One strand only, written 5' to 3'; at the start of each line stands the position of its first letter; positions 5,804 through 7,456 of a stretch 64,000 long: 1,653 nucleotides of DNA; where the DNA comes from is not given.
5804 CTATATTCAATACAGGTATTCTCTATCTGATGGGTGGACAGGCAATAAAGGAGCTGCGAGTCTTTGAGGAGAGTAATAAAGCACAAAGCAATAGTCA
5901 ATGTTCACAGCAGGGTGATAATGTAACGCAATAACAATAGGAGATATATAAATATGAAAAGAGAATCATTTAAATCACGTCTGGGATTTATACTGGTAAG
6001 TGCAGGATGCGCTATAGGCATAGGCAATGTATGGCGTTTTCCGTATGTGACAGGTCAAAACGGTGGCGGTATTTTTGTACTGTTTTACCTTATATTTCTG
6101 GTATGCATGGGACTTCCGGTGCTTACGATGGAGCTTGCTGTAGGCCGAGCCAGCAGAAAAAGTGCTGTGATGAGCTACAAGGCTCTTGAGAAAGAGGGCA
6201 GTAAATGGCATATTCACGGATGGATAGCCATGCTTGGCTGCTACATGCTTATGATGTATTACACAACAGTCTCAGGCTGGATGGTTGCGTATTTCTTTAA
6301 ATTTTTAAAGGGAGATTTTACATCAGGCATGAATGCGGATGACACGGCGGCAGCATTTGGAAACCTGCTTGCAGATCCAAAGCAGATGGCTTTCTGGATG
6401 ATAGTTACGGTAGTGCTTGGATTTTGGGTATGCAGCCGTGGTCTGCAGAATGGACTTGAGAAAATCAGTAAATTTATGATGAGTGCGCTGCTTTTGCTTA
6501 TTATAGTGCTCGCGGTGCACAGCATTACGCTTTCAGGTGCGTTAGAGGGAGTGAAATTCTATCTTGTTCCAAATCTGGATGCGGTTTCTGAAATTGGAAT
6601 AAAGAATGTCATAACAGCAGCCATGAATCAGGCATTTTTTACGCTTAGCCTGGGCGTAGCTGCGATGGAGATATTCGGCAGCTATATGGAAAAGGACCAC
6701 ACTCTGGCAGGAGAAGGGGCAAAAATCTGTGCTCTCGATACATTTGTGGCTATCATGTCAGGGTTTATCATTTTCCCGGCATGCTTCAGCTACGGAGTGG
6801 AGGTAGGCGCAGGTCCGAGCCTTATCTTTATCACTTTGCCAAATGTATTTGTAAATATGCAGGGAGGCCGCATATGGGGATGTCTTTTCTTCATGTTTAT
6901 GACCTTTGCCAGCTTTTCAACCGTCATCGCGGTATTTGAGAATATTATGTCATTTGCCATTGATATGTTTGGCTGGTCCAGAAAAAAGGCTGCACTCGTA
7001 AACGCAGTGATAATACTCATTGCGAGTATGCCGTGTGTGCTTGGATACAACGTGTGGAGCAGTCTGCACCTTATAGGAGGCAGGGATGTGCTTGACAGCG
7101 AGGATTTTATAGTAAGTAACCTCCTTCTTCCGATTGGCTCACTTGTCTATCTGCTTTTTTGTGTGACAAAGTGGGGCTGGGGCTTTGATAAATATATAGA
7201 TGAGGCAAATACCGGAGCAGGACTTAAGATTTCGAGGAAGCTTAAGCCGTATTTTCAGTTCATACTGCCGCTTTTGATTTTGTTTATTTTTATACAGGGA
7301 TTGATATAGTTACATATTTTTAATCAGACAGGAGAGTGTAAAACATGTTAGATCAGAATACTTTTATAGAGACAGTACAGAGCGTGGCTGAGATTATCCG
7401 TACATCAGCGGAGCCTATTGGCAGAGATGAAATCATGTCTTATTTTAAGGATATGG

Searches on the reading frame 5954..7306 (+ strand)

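Call 8: search_protein_families(library=pfam, proteins=[window:5954-7306:+], max_evalue=0.001)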
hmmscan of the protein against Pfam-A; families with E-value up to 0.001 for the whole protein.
window:5954-7306:+ (451 aa): 1 family
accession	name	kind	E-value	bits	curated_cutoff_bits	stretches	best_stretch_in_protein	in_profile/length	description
PF00209.24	SNF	-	1e-55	189.9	27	2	141-450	172-481/524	Sodium:neurotransmitter symporter family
